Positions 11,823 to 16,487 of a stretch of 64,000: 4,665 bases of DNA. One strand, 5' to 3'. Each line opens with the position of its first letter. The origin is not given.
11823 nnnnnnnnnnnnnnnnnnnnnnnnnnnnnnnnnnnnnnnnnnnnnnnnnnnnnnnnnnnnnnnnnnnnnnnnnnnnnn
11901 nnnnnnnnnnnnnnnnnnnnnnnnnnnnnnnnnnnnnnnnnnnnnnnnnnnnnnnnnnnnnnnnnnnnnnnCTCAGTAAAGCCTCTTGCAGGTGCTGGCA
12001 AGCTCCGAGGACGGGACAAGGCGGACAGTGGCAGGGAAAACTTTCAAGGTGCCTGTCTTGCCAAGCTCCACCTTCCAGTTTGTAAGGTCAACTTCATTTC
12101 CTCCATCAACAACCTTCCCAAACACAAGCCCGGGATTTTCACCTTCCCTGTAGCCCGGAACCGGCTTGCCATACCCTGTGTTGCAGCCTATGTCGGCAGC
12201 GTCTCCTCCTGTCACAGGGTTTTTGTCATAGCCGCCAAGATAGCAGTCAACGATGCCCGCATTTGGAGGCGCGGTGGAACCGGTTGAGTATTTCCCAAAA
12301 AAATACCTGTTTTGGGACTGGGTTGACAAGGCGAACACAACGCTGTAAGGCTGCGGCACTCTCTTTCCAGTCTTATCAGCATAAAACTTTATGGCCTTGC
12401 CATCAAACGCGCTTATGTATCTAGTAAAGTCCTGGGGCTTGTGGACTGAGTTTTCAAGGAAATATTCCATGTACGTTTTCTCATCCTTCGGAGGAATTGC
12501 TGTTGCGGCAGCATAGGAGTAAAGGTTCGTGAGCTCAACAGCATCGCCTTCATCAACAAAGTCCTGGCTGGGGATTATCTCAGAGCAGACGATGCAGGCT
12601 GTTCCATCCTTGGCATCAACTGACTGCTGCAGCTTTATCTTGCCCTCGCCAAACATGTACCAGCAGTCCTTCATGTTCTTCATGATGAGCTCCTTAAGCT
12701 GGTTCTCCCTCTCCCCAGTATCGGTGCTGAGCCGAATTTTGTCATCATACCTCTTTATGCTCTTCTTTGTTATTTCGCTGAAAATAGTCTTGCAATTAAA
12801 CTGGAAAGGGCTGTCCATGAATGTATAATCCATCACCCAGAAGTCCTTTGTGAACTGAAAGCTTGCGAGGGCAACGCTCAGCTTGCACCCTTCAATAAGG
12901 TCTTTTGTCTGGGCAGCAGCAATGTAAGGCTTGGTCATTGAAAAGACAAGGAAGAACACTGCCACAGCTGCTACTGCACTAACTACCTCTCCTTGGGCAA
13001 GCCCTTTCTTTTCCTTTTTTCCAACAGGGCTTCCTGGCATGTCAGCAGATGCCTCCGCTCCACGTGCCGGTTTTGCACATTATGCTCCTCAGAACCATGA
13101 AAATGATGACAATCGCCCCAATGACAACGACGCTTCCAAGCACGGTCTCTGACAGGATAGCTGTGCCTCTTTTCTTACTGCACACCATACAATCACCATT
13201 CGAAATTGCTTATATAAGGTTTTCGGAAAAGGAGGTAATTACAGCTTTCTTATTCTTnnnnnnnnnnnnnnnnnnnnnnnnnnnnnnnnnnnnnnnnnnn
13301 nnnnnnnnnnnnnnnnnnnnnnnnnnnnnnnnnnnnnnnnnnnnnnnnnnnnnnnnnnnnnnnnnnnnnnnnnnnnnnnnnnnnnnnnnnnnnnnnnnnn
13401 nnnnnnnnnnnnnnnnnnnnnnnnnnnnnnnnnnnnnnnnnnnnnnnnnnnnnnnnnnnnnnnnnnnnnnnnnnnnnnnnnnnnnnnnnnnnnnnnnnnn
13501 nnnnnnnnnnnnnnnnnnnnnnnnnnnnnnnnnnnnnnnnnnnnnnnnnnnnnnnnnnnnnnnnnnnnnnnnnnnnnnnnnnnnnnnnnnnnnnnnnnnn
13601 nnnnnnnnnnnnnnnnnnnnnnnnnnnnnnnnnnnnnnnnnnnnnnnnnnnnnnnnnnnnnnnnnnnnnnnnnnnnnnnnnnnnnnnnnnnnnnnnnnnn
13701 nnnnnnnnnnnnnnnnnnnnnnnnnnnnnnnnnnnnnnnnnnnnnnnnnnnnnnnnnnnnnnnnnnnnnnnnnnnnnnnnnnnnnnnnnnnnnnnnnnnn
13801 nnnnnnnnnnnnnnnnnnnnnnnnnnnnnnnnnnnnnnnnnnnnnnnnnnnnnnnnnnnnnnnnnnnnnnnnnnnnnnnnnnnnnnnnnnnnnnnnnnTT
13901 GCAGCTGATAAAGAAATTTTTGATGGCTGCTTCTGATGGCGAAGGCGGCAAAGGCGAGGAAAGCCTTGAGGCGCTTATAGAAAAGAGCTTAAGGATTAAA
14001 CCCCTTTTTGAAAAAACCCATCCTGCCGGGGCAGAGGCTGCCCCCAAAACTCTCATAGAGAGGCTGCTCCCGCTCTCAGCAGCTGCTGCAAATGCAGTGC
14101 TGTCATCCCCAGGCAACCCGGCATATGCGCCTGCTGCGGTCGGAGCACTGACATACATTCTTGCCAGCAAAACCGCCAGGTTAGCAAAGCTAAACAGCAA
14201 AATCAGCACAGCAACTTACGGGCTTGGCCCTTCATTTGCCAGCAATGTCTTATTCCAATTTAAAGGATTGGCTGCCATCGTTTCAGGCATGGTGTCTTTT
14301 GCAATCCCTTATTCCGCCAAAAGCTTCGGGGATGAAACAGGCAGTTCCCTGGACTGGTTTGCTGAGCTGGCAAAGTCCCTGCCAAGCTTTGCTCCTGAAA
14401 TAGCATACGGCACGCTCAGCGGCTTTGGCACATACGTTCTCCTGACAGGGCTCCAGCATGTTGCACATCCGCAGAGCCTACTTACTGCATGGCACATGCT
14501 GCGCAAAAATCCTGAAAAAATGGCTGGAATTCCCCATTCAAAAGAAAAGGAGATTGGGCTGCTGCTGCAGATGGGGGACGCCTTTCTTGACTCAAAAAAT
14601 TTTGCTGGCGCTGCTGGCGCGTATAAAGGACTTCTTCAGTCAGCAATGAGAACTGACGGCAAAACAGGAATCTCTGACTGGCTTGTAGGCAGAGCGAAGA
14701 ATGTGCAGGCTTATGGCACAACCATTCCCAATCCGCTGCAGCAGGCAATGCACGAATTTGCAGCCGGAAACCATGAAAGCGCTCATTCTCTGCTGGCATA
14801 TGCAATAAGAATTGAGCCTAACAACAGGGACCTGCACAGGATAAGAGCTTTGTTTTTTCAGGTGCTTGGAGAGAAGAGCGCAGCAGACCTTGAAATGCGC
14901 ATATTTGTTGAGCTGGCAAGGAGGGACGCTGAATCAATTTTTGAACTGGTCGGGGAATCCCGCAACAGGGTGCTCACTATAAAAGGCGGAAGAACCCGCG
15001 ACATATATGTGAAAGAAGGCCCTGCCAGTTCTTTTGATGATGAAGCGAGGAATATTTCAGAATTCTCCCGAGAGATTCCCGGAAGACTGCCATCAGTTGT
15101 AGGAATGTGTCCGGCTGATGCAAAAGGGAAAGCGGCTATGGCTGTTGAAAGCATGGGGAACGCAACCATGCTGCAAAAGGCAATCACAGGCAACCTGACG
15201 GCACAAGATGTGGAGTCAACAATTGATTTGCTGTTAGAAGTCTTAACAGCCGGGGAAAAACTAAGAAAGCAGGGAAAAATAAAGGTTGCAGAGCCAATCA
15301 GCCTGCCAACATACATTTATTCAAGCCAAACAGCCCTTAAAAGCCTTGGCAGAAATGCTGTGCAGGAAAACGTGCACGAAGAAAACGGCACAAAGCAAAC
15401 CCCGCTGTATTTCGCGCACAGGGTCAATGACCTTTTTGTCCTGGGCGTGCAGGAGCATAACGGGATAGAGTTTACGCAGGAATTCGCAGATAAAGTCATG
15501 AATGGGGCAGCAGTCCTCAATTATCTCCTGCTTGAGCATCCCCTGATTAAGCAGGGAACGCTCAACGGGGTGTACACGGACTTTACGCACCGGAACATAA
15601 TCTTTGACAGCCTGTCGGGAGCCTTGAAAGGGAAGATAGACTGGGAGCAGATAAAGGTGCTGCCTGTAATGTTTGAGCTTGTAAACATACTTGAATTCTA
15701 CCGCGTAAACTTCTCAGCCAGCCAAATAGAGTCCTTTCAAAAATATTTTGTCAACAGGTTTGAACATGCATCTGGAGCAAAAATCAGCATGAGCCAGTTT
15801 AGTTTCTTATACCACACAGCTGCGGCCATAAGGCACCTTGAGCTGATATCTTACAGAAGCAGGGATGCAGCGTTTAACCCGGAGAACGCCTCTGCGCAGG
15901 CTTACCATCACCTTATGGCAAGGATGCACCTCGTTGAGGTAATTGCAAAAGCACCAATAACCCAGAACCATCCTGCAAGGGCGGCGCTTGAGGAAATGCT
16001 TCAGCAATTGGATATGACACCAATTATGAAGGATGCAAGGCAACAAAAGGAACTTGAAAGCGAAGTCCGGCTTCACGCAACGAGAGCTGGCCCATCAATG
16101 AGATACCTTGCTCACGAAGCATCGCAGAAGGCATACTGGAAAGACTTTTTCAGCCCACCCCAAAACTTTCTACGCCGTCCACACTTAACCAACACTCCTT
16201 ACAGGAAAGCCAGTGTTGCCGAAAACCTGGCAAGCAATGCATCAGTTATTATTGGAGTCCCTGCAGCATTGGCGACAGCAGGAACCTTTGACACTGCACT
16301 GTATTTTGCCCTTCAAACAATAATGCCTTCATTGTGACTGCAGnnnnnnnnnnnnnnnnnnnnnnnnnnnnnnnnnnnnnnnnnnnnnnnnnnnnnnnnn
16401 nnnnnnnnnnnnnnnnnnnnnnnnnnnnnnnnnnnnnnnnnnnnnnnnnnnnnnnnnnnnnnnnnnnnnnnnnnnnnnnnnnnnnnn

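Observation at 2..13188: A 13-kb run of 12 co-directional genes, 11 of which begin with a prepilin-like [KR][KR]G + hydrophobic N-terminus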

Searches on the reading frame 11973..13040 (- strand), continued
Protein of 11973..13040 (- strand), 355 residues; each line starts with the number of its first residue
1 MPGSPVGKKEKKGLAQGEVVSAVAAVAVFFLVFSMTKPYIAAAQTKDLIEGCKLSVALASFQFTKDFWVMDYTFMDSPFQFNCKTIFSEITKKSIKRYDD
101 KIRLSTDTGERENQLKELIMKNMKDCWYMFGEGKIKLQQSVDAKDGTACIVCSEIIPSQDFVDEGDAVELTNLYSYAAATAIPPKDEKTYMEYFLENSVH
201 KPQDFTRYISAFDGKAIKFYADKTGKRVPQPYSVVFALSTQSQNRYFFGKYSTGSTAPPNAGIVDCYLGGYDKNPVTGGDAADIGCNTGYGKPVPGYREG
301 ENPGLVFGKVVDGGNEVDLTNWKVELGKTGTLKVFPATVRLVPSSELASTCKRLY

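Call 71: search_protein_families(library=pfam, max_evalue=0.001, proteins=[L040:482-1870:+, L040:12607-13572:+, L040:13758-14801:+, L043:17305-19068:+, L043:19124-20113:+, L022:5307-7598:+, L022:7599-9749:+, L022:14600-15598:+, L020:15288-17321:+, L018:16518-18554:+])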
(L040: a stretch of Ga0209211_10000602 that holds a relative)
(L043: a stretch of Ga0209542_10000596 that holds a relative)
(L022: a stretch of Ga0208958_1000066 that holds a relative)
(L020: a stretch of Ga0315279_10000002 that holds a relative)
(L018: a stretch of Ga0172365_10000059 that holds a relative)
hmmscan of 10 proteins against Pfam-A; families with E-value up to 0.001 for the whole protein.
L040:482-1870:+ (462 aa): 1 family
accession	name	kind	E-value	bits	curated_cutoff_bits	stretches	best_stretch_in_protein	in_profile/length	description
PF18884.5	TSP3_bac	-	1.3e-07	31.7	25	1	285-305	1-21/22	Bacterial TSP3 repeat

L040:12607-13572:+ (321 aa): 0 families

L040:13758-14801:+ (347 aa): 2 families
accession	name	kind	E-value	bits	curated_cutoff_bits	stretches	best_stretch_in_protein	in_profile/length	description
PF01336.31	tRNA_anti-codon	-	3.6e-14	52.9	27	1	103-170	11-71/75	OB-fold nucleic acid binding domain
PF08646.16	Rep_fac-A_C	-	3.3e-05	24.1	28.5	1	219-318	14-119/146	Replication factor-A C terminal domain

L043:17305-19068:+ (587 aa): 1 family
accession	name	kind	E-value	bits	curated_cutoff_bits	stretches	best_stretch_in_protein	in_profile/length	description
PF00041.27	fn3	-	0.00026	21.6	25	0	419-444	53-76/84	Fibronectin type III domain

L043:19124-20113:+ (329 aa): 4 families
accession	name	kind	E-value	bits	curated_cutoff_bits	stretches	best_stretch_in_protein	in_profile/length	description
PF01336.31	tRNA_anti-codon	-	8.5e-16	58.1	27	1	80-153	5-71/75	OB-fold nucleic acid binding domain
PF08646.16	Rep_fac-A_C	-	3.7e-06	27.2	28.5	1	202-288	14-106/146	Replication factor-A C terminal domain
PF17244.8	CDC24_OB3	-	5.1e-05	23.6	25.4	1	71-265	4-196/216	Cell division control protein 24, OB domain 3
PF16900.11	REPA_OB_2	-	0.00026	21.3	27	0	76-159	13-97/98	Replication protein A OB domain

L022:5307-7598:+ (763 aa): 1 family
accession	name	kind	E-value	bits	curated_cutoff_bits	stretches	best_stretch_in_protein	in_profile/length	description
PF00437.27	T2SSE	-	1.7e-15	57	24.9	1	410-608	91-272/370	Type II/IV secretion system protein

L022:7599-9749:+ (716 aa): 0 families

L022:14600-15598:+ (332 aa): 3 families
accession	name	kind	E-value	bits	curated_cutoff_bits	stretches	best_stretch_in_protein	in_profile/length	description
PF08646.16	Rep_fac-A_C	-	4e-11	43.3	28.5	1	208-302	14-116/146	Replication factor-A C terminal domain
PF01336.31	tRNA_anti-codon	-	1.1e-08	35.3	27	0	96-140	12-54/75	OB-fold nucleic acid binding domain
PF17244.8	CDC24_OB3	-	0.00011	22.5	25.4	0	73-145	5-76/216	Cell division control protein 24, OB domain 3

L020:15288-17321:+ (677 aa): 8 families
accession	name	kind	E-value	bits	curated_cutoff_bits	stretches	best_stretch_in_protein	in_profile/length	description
PF00493.29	MCM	-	5.6e-90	300.8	23.3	1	260-483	2-224/224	MCM P-loop domain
PF17855.7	MCM_lid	-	2.1e-25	89.5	27.4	1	496-583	1-86/87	MCM AAA-lid domain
PF17207.9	MCM_OB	-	8.9e-23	80.8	24.8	1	93-220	2-124/126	MCM OB domain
PF01078.27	Mg_chelatase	-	1.4e-12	47.9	20.3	1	366-431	93-158/207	Magnesium chelatase, subunit ChlI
PF14551.11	MCM_N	-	1.3e-07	32.4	24.9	1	9-69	3-72/95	MCM N-terminal domain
PF07728.20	AAA_5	-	5.9e-07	30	22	1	317-432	1-124/139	AAA domain (dynein-related subfamily)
PF00158.32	Sigma54_activat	-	0.00019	21.6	20.2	0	311-432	18-144/168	Sigma-54 interaction domain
PF07726.17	AAA_3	-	0.00035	20.9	27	1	317-440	1-123/131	ATPase family associated with various cellular activities (AAA)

L018:16518-18554:+ (678 aa): 10 families
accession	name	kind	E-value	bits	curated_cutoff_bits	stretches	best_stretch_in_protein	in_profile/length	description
PF00493.29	MCM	-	2e-91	305.6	23.3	1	260-483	2-224/224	MCM P-loop domain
PF17207.9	MCM_OB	-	2.2e-22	79.6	24.8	1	93-221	2-125/126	MCM OB domain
PF17855.7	MCM_lid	-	2.4e-22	79.7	27.4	1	497-587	2-86/87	MCM AAA-lid domain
PF01078.27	Mg_chelatase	-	5.7e-12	45.9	20.3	1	366-431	93-158/207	Magnesium chelatase, subunit ChlI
PF14551.11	MCM_N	-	1.9e-08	35.1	24.9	1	13-69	7-72/95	MCM N-terminal domain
PF07728.20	AAA_5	-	1.6e-07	31.9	22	1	317-431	1-123/139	AAA domain (dynein-related subfamily)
PF21120.3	MCM_WH_arc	-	4.7e-07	30.2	26.1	1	616-675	2-62/63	Archaeal MCM, winged-helix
PF07726.17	AAA_3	-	3.2e-05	24.3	27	1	317-431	1-112/131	ATPase family associated with various cellular activities (AAA)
PF00158.32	Sigma54_activat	-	0.0002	21.5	20.2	0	310-409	17-123/168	Sigma-54 interaction domain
PF13191.12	AAA_16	-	0.00021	22.3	32.6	0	313-409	21-126/167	AAA ATPase domain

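Call 74: search_protein_families(library=pfam, max_evalue=1, proteins=[L028:9071-9337:+, L028:9389-9661:+, L046:12663-12914:+, L046:12890-13162:+, L051:4047-4325:+, L062:7291-7581:+, L043:9397-9720:+, L022:11496-11840:+, L022:11819-12043:+, L040:4620-5030:+])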
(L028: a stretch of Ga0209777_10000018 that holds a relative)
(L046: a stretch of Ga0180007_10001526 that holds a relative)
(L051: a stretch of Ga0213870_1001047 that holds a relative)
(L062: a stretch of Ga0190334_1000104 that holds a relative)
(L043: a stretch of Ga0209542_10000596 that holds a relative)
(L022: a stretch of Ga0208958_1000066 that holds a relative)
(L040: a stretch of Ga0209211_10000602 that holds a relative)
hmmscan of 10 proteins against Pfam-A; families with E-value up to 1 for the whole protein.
L028:9071-9337:+ (88 aa): 0 families

L028:9389-9661:+ (90 aa): 5 families
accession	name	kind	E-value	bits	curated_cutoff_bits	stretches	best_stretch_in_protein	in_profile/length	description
PF11857.13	DUF3377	-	0.037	14.4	26.5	1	13-46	31-64/72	Domain of unknown function (DUF3377)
PF13755.11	Sensor_TM1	-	0.089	13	26.6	1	14-45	16-43/68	Sensor N-terminal transmembrane domain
PF12297.13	EVC2_like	-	0.17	11.1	25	1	9-44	63-98/429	Ellis van Creveld protein 2 like protein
PF11014.13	DUF2852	-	0.22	12.1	22.5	1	6-76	4-74/116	Protein of unknown function (DUF2852)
PF12669.12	FeoB_associated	-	0.65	10.7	27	0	15-57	3-37/44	FeoB-associated Cys-rich membrane protein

L046:12663-12914:+ (83 aa): 1 family
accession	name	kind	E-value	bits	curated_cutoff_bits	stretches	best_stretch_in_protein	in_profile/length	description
PF06103.16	DUF948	-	0.065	13.9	37.2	1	14-36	4-26/89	Bacterial protein of unknown function (DUF948)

L046:12890-13162:+ (90 aa): 4 families
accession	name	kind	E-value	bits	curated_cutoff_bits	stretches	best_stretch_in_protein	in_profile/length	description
PF07219.19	HemY_N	-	0.058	13.9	31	1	16-50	12-46/107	HemY protein N-terminus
PF10717.14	ODV-E18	-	0.061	13.6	28.1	1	15-59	21-65/87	Occlusion-derived virus envelope protein ODV-E18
PF20163.3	DUF6536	-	0.093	12.9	23.7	1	20-64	7-49/154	Family of unknown function (DUF6536)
PF25052.1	AtDEF-like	-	0.84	10.4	25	0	26-67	7-55/79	Defensin-like family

L051:4047-4325:+ (92 aa): 2 families
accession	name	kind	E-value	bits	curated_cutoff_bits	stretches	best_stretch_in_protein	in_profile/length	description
PF06103.16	DUF948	-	0.022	15.3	37.2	1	13-51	3-38/89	Bacterial protein of unknown function (DUF948)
PF16996.10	Asp4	-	0.32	11.7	27.7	1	3-27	25-50/55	Accessory secretory protein Sec Asp4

L062:7291-7581:+ (96 aa): 1 family
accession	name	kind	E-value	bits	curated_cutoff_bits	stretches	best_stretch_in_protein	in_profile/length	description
PF06103.16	DUF948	-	0.32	11.7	37.2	1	15-34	4-23/89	Bacterial protein of unknown function (DUF948)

L043:9397-9720:+ (107 aa): 1 family
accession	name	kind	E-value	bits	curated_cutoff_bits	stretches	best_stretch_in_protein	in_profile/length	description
PF00482.28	T2SSF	-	0.028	14.8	25.2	1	8-42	90-124/125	Type II secretion system (T2SS), protein F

L022:11496-11840:+ (114 aa): 3 families
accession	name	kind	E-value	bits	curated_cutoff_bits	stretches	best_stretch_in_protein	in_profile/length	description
PF12555.13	SteA-like_C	-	0.0084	16.6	26.4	1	8-48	9-49/52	SteA-like C-terminal domain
PF23200.1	DUF7061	-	0.044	13.9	27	1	35-88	74-129/232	Domain of unknown function (DUF7061)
PF07219.19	HemY_N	-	0.25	11.9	31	1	10-50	14-54/107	HemY protein N-terminus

L022:11819-12043:+ (74 aa): 2 families
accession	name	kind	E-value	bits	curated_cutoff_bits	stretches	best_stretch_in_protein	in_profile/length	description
PF11857.13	DUF3377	-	0.074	13.4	26.5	1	24-48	30-54/72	Domain of unknown function (DUF3377)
PF04688.18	Holin_SPP1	-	0.39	11.4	27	1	22-54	2-34/74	SPP1 phage holin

L040:4620-5030:+ (136 aa): 1 family
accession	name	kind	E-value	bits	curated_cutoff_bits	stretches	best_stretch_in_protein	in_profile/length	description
PF23529.1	Microp_apicomplexa_16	-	0.02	15.3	27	1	6-43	20-57/73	Apicomplexa microprotein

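Call 79: search_solved_structures(query=L022:5307-7598:+, max_evalue=0.001)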
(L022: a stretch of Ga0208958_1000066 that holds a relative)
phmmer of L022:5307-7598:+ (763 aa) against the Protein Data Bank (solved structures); distinct sequences matched with E-value up to 0.001: 10.
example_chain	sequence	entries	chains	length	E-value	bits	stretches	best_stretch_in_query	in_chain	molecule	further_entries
2oap_1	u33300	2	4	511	9.2e-29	103.3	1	320-630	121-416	Type II secretion system protein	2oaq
8rkd_E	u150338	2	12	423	6.6e-25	90.6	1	298-630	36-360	Pilus assembly ATPase CpaF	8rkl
8rjf_A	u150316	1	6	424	6.7e-25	90.6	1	298-630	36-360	Pilus assembly ATPase CpaF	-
9e24_A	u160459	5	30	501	1.1e-24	89.9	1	298-630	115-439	CpaF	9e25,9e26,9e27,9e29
4ii7_A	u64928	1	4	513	1.5e-18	69.6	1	228-630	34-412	FlaI ATPase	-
4ihq_A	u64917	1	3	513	1e-17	66.8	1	228-630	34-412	FlaI ATPase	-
6bge_A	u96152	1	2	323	2.7e-08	35.7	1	396-591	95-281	VirB11-like protein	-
1g6o_A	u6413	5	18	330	2.9e-08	35.6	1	396-591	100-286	CAG-ALPHA | virB11 homolog | Cag-alfa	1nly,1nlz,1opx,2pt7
2gza_A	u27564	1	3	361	2e-06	29.5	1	460-589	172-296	Type IV secretion system protein VirB11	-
3jvu_A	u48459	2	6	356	0.00022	22.8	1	461-592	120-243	Twitching mobility protein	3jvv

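Call 80: search_solved_structures(query=L022:7599-9749:+, max_evalue=1)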
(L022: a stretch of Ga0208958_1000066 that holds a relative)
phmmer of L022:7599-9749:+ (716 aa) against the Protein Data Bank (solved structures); distinct sequences matched with E-value up to 1: 0.

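Call 96: search_protein_families(library=pfam, max_evalue=0.1, proteins=[L022:19298-20164:-, L018:1830-2681:+, L020:6272-7123:+, L022:1352-2158:-, L026:9729-10595:+, L022:2649-3200:+, L037:1097-1810:-, L057:1338-1958:-, L022:15595-16047:+, L022:7599-9749:+])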
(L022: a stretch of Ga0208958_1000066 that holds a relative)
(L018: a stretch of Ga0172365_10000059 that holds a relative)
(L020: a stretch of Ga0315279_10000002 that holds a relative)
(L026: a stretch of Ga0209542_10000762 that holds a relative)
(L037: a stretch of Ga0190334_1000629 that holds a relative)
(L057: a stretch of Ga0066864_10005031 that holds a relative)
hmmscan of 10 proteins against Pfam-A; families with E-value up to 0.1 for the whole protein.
L022:19298-20164:- (288 aa): 2 families
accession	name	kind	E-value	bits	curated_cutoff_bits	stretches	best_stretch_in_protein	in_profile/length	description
PF01478.23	Peptidase_A24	-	3.3e-15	56.8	26.5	1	9-129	2-103/104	Type IV leader peptidase family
PF12036.14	DUF3522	-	0.094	13.3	29.3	0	6-91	75-159/188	Protein of unknown function (DUF3522)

L018:1830-2681:+ (283 aa): 1 family
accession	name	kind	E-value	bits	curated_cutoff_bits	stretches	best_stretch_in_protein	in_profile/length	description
PF01944.22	SpoIIM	-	3.9e-17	63.1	26.9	1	89-280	2-163/163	Stage II sporulation protein M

L020:6272-7123:+ (283 aa): 1 family
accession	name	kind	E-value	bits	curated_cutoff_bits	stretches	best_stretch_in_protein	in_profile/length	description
PF01944.22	SpoIIM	-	1.7e-13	51.3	26.9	1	89-280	2-163/163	Stage II sporulation protein M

L022:1352-2158:- (268 aa): 1 family
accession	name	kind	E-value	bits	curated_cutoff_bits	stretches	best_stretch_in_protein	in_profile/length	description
PF02163.28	Peptidase_M50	-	0.0089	15.8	27.2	0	197-221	168-192/221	Peptidase family M50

L026:9729-10595:+ (288 aa): 1 family
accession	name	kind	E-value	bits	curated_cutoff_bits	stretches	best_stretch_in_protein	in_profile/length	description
PF01944.22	SpoIIM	-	5.7e-12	46.3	26.9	1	93-270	2-159/163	Stage II sporulation protein M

L022:2649-3200:+ (183 aa): 4 families
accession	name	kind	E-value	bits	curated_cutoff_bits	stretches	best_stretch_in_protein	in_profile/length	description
PF09843.14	DUF2070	-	0.0037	16.1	30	1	14-178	38-178/561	Predicted membrane protein (DUF2070)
PF06197.19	DUF998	-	0.0057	16.8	30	1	78-176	70-156/184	Protein of unknown function (DUF998)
PF20599.3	DUF6796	-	0.038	14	26.9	0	18-97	139-217/225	Family of unknown function (DUF6796)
PF13567.11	DUF4131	-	0.048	13.8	31.6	1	82-158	6-64/165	Domain of unknown function (DUF4131)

L037:1097-1810:- (237 aa): 0 families

L057:1338-1958:- (206 aa): 2 families
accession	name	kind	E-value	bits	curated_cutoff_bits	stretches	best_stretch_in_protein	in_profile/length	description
PF02163.28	Peptidase_M50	-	8.8e-08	32.2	27.2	2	148-180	159-191/221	Peptidase family M50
PF11804.13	DUF3325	-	0.034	14.7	26.8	1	14-63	33-82/101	Protein of unknown function (DUF3325)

L022:15595-16047:+ (150 aa): 2 families
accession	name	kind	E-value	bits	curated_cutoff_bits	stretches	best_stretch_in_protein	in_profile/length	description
PF04307.19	YdjM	-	1.5e-26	93.4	29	1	1-130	1-133/176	YdjM inner membrane protein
PF06645.18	SPC12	-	0.063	13.8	23.6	1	7-47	21-61/71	Microsomal signal peptidase 12 kDa subunit (SPC12)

L022:7599-9749:+ (716 aa): 0 families

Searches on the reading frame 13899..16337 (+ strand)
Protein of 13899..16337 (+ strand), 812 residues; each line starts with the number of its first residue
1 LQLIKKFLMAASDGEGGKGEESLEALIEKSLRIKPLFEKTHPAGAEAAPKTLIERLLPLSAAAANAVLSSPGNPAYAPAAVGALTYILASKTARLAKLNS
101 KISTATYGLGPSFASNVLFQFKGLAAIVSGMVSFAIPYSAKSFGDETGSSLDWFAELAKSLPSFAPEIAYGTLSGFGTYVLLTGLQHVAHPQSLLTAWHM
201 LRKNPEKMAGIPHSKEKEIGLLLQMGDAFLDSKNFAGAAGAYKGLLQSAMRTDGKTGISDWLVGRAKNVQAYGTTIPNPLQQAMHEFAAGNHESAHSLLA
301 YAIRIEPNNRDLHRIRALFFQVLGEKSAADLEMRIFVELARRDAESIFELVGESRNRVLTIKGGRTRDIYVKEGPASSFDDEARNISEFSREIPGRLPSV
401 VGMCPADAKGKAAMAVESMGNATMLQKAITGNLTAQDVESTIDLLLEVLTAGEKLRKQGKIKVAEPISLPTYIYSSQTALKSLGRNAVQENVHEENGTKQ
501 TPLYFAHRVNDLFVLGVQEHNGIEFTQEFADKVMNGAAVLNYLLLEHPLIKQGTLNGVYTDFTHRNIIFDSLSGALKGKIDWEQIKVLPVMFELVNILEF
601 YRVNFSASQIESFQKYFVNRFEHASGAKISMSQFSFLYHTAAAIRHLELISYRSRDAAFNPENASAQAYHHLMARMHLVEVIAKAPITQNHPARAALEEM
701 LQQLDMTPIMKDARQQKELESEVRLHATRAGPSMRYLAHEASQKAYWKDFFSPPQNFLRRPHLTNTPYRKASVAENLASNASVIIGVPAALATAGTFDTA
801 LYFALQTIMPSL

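Call 8: search_protein_families(library=pfam, max_evalue=0.001, proteins=[window:13899-16337:+])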
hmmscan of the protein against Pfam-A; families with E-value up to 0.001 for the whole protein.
window:13899-16337:+ (812 aa): 1 family
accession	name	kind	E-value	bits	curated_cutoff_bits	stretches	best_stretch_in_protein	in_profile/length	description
PF01636.29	APH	-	2.8e-06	27.7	23.2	1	546-617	161-229/239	Phosphotransferase enzyme family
